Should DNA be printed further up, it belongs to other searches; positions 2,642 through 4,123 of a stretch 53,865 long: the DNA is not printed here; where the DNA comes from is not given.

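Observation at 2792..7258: Chorismate-making genes (aroA, aroC) and a chorismatase candidate share one operon at the head of a glycan-assembly island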

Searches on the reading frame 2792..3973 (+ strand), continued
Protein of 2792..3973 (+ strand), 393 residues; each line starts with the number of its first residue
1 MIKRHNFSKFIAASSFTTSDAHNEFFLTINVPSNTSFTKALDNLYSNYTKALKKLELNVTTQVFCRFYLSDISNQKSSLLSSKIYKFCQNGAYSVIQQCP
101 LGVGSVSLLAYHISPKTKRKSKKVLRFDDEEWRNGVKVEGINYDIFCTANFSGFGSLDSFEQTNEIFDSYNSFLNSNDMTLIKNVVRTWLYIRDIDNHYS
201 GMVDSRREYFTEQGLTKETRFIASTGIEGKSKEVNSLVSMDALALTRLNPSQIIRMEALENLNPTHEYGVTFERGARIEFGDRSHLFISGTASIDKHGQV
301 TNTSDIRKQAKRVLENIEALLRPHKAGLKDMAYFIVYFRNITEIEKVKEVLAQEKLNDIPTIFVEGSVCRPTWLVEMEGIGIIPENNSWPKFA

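Call 18: find_related_loci(query=A1, collection=genome_contigs, flank=10000)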
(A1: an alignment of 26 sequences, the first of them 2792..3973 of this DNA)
Query A1 (393 aa) in genome_contigs; peptide patterns used: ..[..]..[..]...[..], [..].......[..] (x = any residue, [..] = any of these).
600 stretches matched a pattern (row limit reached: there are more); 595 encode a relative of the query (tblastn E <= 1e-3); the best 80 are kept; 80 distinct loci.
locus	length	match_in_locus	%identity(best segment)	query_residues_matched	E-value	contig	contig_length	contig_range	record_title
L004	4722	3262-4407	59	8-392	2e-163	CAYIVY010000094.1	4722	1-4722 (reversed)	MAG TPA_asm: uncultured Gammaproteobacteria bacterium isolate ERP119705_co8_91 genome assembly, contig: NODE_19847_lengt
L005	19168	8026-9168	56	8-392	3e-149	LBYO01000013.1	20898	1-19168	MAG: Parcubacteria group bacterium GW2011_GWA1_40_21 UT90_C0013, whole genome shotgun sequence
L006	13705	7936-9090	56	9-392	1e-143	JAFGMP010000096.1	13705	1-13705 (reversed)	MAG: Candidatus Latescibacterota bacterium isolate Zod_Metabat.481 k87_1678537, whole genome shotgun sequence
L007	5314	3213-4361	55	10-392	5e-144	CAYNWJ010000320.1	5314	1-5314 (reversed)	MAG TPA_asm: uncultured bacterium isolate SRP141376_co4_255 genome assembly, contig: NODE_25174_length_5314_cov_3.957787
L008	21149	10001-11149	53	10-392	5e-139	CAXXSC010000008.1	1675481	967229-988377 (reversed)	MAG: Candidatus Latescibacterota bacterium isolate 3219b954-e10d-4382-8a72-06d1161b35cc genome assembly, contig: contig_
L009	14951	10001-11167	52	1-392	1e-137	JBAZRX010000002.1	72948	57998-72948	MAG: Candidatus Paceibacterota bacterium isolate SO_2017_GW1_159 NODE_2118_length_72948_cov_1.205339_OW334_2017, whole g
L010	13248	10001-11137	51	14-392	2e-136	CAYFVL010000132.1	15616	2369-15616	MAG TPA_asm: uncultured Fibrobacterota bacterium isolate ERP107533_co1_170 genome assembly, contig: NODE_3159_length_156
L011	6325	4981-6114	52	13-392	1e-135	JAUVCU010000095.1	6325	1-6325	MAG: Lentisphaeria bacterium isolate CSMAG_279 CSMAG_279_k141_4193491_length_6325_cov_7.0000, whole genome shotgun seque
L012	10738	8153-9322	51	1-392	2e-135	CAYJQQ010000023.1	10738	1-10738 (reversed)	MAG TPA_asm: uncultured Gammaproteobacteria bacterium isolate ERP125453_co1_343 genome assembly, contig: NODE_7138_lengt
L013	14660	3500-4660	52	6-392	6e-134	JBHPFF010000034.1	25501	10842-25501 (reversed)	Candidatus Latescibacterota bacterium isolate SAG AM-311-I19 NODE_34_length_25501_cov_32.590034, whole genome shotgun se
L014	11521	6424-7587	51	5-392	2e-133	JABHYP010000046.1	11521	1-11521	MAG: Candidatus Latescibacterota bacterium isolate SI047_bin62 k141_99110, whole genome shotgun sequence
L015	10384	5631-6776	51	11-392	1e-132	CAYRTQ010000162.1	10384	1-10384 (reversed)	MAG TPA_asm: uncultured bacterium isolate SRP192927_co3_107 genome assembly, contig: NODE_16349_length_10384_cov_4.54516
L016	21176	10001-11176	50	1-392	3e-132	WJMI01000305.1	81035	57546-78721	MAG: Chitinivibrionales bacterium isolate RBin_290 k141_3528070, whole genome shotgun sequence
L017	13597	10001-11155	53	7-392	1e-131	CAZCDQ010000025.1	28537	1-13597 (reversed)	MAG TPA_asm: uncultured bacterium isolate SRP141376_co4_299 genome assembly, contig: NODE_3005_length_28537_cov_5.167615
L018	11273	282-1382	54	14-379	2e-128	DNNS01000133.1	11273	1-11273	MAG TPA_asm: Spirochaetia bacterium isolate UBA12135 contig_24602, whole genome shotgun sequence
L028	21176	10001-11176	44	1-392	2e-111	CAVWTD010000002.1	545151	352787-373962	MAG: uncultured delta proteobacterium isolate MFD01476.bin.2.94 genome assembly, contig: contig_18544, whole genome shot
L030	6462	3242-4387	47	11-392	9e-111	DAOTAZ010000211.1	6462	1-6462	MAG TPA_asm: Chitinispirillaceae bacterium isolate AMR_MDS_2020 NODE_10152_length_6462_cov_3.620103, whole genome shotgu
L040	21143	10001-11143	45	7-392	7e-103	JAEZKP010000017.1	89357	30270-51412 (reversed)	MAG: Fibrobacteres bacterium isolate OH_CDB_35 k127_7494, whole genome shotgun sequence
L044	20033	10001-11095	46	24-392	7e-97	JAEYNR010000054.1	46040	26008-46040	MAG: Fibrobacteres bacterium isolate OH_CBB_122 k127_167876, whole genome shotgun sequence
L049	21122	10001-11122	45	14-392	2e-104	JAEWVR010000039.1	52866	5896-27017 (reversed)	MAG: Fibrobacteres bacterium isolate OH_SDB_7 k127_24733, whole genome shotgun sequence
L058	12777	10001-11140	38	11-392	2e-84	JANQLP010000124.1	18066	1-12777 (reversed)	MAG: Hyphomicrobiales bacterium isolate PL25a_bin.62 k99_5613897, whole genome shotgun sequence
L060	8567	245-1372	39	15-392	2e-84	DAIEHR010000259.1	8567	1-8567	MAG TPA_asm: Acetobacteraceae bacterium isolate clean1011 k141_3372144, whole genome shotgun sequence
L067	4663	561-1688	40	15-392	3e-83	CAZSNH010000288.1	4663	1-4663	MAG TPA_asm: uncultured Hyphomicrobium sp. isolate binchicken_co107_289 genome assembly, contig: NODE_37674_length_4663_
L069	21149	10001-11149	39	8-392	2e-83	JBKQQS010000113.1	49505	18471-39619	MAG: Rhodomicrobium sp. isolate MGr2D2E2F__bin_116 MGr2D2E2F_000000258990, whole genome shotgun sequence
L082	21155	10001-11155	39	6-392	3e-81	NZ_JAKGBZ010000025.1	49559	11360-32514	Acidiphilium iwatense strain KCTC 23505 KCTC-23505_25, whole genome shotgun sequence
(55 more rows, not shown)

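Call 21: search_protein_families(library=pfam, proteins=[L060:2100-2780:+, L049:6689-8563:+, L044:14029-15387:+, L060:1414-2103:+, L030:374-3118:+, L040:11261-12088:+, L049:12214-14103:+, L040:15493-16593:+, L014:3886-6180:+, L067:1594-2478:-], max_evalue=0.001)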
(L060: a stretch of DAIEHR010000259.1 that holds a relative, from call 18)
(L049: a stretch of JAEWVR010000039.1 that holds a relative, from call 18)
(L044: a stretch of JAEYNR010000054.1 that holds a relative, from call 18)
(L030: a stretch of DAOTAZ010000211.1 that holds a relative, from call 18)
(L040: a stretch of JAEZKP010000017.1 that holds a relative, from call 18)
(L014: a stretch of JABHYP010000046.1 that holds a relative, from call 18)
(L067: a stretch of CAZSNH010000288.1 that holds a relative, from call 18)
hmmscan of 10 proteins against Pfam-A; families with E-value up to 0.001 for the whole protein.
L060:2100-2780:+ (226 aa): 0 families

L049:6689-8563:+ (624 aa): 9 families
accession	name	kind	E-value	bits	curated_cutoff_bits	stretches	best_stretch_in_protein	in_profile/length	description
PF25174.1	Beta-prop_THOC3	-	4.4e-11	42.7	305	2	56-198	51-188/272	THOC3 beta-propeller domain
PF21783.3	YNCE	-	1.6e-10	41.3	27.1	1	120-200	50-130/339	YNCE-like beta-propeller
PF03150.19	CCP_MauG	-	2.3e-07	32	25.6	0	413-436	7-30/149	Di-haem cytochrome c peroxidase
PF10282.15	Lactonase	-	4.1e-07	30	21.7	0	147-200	251-309/344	Lactonase, 7-bladed beta-propeller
PF02239.22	Cytochrom_D1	-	1.8e-05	23.9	25.5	0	121-206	16-101/368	Cytochrome D1 heme domain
PF07676.18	PD40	-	3.5e-05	24.1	20.9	0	143-155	12-24/38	WD40-like Beta Propeller Repeat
PF01731.26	Arylesterase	-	9.1e-05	23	21.3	0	51-83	53-85/86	Arylesterase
PF08450.18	SGL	-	0.00011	22.4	26.3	0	45-156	127-242/246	SMP-30/Gluconolactonase/LRE-like region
PF23414.1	Beta-prop_EML_2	-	0.00021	21.2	90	0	68-157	14-99/266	Echinoderm microtubule-associated protein second beta-propeller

L044:14029-15387:+ (452 aa): 0 families

L060:1414-2103:+ (229 aa): 2 families
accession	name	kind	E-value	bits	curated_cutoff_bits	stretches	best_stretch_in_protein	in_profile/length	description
PF13640.12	2OG-FeII_Oxy_3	-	6.6e-07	30.6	27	1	114-185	15-94/98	2OG-Fe(II) oxygenase superfamily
PF13661.12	2OG-FeII_Oxy_4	-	0.00087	20.2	27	0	112-184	13-93/98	2OG-Fe(II) oxygenase superfamily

L030:374-3118:+ (914 aa): 1 family
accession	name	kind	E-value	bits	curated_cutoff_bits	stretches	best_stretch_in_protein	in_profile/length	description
PF18582.6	HZS_alpha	-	3.3e-33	114.6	26.6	1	517-616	1-98/98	Hydrazine synthase alpha subunit middle domain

L040:11261-12088:+ (275 aa): 1 family
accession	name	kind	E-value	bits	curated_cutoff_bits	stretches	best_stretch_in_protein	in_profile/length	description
PF18962.6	Por_Secre_tail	-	0.00071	20.3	27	0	194-267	9-74/75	Secretion system C-terminal sorting domain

L049:12214-14103:+ (629 aa): 1 family
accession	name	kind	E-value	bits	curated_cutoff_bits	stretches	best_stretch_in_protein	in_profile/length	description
PF01578.25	Cytochrom_C_asm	-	1.5e-25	90.6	29.9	1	387-587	2-212/212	Cytochrome C assembly protein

L040:15493-16593:+ (366 aa): 1 family
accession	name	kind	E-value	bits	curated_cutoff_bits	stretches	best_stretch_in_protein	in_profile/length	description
PF05140.19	ResB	-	6.1e-13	48.8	24.6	1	252-319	197-268/486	ResB-like family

L014:3886-6180:+ (764 aa): 19 families
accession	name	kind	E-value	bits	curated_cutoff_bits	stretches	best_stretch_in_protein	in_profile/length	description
PF07719.23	TPR_2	-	6.9e-36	119.8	27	3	719-750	3-34/34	Tetratricopeptide repeat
PF13414.12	TPR_11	-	3.5e-33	113.5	26.8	3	521-556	3-38/42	TPR repeat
PF00515.34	TPR_1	-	3.2e-32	109.5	27.8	2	719-750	3-34/34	Tetratricopeptide repeat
PF13181.12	TPR_8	-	9.5e-25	85.1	25.7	1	721-750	5-34/34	Tetratricopeptide repeat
PF14559.12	TPR_19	-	2.6e-23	82.6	25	2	697-752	5-60/68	Tetratricopeptide repeat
PF13432.12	TPR_16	-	3.6e-20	72.5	32.7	1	585-646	2-63/65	Tetratricopeptide repeat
PF13431.12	TPR_17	-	1.1e-18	66.3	24.4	0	572-600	5-33/34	Tetratricopeptide repeat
PF13428.12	TPR_14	-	3.4e-18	64.7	23.5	0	720-754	4-38/44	Tetratricopeptide repeat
PF23914.1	TPR_CcmH_CycH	-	1.9e-17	64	42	2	639-751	41-155/158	Cytochrome c-type biogenesis protein H TPR domain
PF13424.12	TPR_12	-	2.3e-14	53.8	30.1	0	582-644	5-75/77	Tetratricopeptide repeat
PF07676.18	PD40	-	7.4e-14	51.7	20.9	0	432-453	6-27/38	WD40-like Beta Propeller Repeat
PF13176.12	TPR_7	-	4.6e-12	45.4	27.9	0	722-751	4-35/36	Tetratricopeptide repeat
PF13371.12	TPR_9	-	4.9e-08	33.3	35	0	694-754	6-66/73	Tetratricopeptide repeat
PF13174.12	TPR_6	-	9.1e-08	32.7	26.3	0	723-749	6-32/33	Tetratricopeptide repeat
PF24575.1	TPR_Slam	-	1.3e-07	32.4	35.2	0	618-670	51-103/104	Surface lipoprotein assembly modifier, N-terminal TPR repeats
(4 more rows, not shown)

L067:1594-2478:- (294 aa): 0 families

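Call 26: search_solved_structures(query=A1, max_evalue=0.01, show_alignments=4)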
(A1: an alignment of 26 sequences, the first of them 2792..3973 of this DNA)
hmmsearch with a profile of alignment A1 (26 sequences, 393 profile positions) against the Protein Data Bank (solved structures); distinct sequences matched with E-value up to 0.01: 46.
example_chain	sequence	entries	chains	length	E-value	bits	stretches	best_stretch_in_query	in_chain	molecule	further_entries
2dyy_A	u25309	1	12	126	3.3e-14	55.6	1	285-381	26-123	UPF0076 protein PH0854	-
5ag3_A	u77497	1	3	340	6.7e-12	48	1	285-381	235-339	PUTATIVE PTERIDINE-DEPENDENT DIOXYGENASE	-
3v4d_A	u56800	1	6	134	5.8e-11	45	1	286-383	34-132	Aminoacrylate peracid reductase RutC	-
5a3k_A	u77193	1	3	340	3.9e-10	42.2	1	285-381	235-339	PUTATIVE PTERIDINE-DEPENDENT DIOXYGENASE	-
1x25_A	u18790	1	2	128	5.5e-10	41.7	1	285-377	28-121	Hypothetical UPF0076 protein ST0811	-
5yu2_A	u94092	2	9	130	4.1e-09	38.9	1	286-380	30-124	Translation initiation inhibitor homologue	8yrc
1xrg_A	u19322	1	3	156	6.3e-09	38.2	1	284-382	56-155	Putative translation initiation inhibitor, yjgF family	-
2b33_A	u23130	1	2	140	7.3e-09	38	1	285-384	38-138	protein synthesis inhibitor, putative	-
4bps_A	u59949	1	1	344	1.6e-08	36.9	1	199-380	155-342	FKBO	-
7cd2_A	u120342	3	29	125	1.8e-08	36.8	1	286-383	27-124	YabJ protein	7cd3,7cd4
1qd9_A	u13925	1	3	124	7.8e-08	34.7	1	286-383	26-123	PURINE REGULATORY PROTEIN YABJ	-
5y6u_A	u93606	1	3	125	7.9e-08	34.6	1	286-383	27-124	YabJ protein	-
5v4d_A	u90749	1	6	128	1.3e-07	33.9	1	286-381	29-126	Putative translational inhibitor protein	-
2cwj_A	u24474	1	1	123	3e-06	29.4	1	285-366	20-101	putative endonuclease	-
6tcd_A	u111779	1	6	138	3.6e-06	29.2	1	283-383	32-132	Ribonuclease UK114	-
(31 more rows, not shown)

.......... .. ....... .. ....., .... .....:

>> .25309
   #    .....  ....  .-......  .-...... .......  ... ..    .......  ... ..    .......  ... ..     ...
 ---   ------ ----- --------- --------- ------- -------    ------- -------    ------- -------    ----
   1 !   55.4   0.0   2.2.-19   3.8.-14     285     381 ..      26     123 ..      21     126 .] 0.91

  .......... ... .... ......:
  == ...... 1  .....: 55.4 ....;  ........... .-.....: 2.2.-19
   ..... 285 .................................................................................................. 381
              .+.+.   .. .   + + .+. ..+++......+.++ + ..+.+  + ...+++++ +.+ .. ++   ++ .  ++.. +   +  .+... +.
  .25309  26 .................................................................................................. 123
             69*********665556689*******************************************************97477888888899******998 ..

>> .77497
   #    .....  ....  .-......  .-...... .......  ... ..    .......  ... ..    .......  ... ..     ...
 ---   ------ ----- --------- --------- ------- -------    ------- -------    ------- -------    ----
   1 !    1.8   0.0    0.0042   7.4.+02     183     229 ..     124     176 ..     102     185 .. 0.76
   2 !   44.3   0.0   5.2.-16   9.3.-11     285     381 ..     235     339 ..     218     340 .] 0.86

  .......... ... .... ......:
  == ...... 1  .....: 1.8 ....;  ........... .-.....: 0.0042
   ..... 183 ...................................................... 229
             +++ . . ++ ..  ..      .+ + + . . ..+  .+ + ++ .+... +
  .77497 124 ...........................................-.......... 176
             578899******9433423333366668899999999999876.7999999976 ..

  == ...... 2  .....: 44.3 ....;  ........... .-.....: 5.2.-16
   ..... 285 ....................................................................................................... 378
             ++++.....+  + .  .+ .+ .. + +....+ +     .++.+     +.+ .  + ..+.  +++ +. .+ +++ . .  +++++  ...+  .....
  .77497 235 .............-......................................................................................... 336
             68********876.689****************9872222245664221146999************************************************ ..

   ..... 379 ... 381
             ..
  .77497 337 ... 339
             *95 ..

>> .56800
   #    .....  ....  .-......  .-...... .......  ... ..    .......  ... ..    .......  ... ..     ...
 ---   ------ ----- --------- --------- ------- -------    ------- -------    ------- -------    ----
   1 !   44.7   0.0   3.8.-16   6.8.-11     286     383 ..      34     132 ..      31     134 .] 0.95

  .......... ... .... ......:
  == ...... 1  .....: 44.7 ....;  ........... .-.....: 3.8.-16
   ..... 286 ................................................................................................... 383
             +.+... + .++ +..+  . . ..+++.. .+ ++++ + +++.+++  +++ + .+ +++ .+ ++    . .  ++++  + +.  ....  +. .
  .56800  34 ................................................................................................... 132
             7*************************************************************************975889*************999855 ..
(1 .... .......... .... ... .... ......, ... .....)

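Call 27: find_encoding_contigs(protein=P0002, flank=10000, max_places=2)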
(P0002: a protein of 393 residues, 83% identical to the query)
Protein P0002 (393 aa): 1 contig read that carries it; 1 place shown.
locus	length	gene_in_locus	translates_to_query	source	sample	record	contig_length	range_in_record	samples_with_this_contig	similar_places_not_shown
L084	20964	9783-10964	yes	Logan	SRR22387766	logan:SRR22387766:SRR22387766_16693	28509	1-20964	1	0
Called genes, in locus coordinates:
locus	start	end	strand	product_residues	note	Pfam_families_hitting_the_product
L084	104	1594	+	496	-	-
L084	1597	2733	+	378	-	PF13524:Glyco_trans_1_2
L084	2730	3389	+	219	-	PF13489:Methyltransf_23, PF07021:MetW, PF13847:Methyltransf_31, PF08241:Methyltransf_11 (weak)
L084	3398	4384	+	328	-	PF13489:Methyltransf_23, PF08241:Methyltransf_11, PF08242:Methyltransf_12 (weak), PF13649:Methyltransf_25, PF13847:Methyltransf_31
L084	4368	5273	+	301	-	PF00535:Glycos_transf_2, PF13641:Glyco_tranf_2_3 (weak)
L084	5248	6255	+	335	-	PF01501:Glyco_transf_8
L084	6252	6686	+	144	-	PF05523:FdtA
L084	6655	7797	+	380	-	PF00266:Aminotran_5 (weak), PF01041:DegT_DnrJ_EryC1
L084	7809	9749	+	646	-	-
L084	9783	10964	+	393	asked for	PF01042:Ribonuc_L-PSP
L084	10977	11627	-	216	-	PF12760:Zn_ribbon_IS1595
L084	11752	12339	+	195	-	-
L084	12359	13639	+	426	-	PF00275:EPSP_synthase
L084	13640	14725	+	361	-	PF01264:Chorismate_synt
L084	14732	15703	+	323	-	PF00535:Glycos_transf_2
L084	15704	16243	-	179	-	-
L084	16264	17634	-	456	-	PF02310:B12-binding, PF04055:Radical_SAM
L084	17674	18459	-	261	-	PF00005:ABC_tran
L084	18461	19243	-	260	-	PF01061:ABC2_membrane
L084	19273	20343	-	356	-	PF01209:Ubie_methyltran (weak), PF13489:Methyltransf_23, PF08241:Methyltransf_11, PF08242:Methyltransf_12, PF13649:Methyltransf_25, PF13847:Methyltransf_31 (weak)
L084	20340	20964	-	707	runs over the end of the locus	-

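Call 28: find_encoding_contigs(protein=P0003, flank=10000, max_places=2)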
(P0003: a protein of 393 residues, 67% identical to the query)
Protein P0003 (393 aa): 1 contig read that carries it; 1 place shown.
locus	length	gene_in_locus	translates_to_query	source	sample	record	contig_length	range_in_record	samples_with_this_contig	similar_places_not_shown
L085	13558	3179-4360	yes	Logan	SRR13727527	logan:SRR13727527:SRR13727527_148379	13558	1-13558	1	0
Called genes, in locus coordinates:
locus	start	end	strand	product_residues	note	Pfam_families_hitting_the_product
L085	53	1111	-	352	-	PF13489:Methyltransf_23, PF08241:Methyltransf_11, PF08242:Methyltransf_12 (weak), PF13649:Methyltransf_25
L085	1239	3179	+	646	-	-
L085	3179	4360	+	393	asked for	PF01042:Ribonuc_L-PSP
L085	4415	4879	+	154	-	-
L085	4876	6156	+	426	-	PF00275:EPSP_synthase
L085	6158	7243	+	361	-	PF01264:Chorismate_synt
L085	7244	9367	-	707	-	-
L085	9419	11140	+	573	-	-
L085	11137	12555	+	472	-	PF00535:Glycos_transf_2, PF10111:Glyco_tranf_2_2 (faint), PF13641:Glyco_tranf_2_3 (faint)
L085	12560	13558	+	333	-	?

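Call 29: find_encoding_contigs(protein=P0005, flank=10000, max_places=2)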
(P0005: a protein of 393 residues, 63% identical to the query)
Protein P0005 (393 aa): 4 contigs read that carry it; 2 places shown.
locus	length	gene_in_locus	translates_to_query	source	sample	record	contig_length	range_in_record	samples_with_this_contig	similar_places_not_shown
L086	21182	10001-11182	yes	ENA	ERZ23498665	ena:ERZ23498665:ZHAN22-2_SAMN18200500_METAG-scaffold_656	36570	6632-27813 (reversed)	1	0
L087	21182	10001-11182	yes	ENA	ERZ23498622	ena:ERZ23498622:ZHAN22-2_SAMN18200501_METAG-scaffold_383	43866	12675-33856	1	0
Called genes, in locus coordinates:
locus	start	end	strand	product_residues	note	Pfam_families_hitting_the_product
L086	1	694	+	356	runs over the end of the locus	PF04166:PdxA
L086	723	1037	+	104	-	-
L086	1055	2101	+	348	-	PF01073:3Beta_HSD, PF01370:Epimerase, PF02719:Polysacc_synt_2 (faint), PF16363:GDP_Man_Dehyd, PF07993:NAD_binding_4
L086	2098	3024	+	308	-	PF02475:TRM5-TYW2_MTfase (weak), PF05050:Methyltransf_21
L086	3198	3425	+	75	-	PF01954:AF2212-like (weak)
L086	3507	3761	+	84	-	-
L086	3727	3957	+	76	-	-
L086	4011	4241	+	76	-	PF01954:AF2212-like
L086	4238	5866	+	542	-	PF02452:PemK_toxin, PF01041:DegT_DnrJ_EryC1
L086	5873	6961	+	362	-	PF00535:Glycos_transf_2, PF13641:Glyco_tranf_2_3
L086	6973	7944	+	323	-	PF05050:Methyltransf_21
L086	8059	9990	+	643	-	-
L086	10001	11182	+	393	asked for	PF01042:Ribonuc_L-PSP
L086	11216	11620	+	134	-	PF07470:Glyco_hydro_88 (weak)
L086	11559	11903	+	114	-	-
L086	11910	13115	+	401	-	PF01041:DegT_DnrJ_EryC1, PF00266:Aminotran_5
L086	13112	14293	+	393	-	PF00465:Fe-ADH, PF13685:Fe-ADH_2, PF25137:ADH_Fe_C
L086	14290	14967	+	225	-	PF02348:CTP_transf_3, PF12804:NTP_transf_3 (weak)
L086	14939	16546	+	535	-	PF02310:B12-binding, PF04055:Radical_SAM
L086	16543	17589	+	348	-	PF03102:NeuB, PF08666:SAF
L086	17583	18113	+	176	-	PF00702:Hydrolase, PF08282:Hydrolase_3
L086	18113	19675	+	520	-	-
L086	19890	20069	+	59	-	PF13242:Hydrolase_like (weak)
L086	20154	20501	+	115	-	-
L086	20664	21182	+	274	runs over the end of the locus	-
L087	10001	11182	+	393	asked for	PF01042:Ribonuc_L-PSP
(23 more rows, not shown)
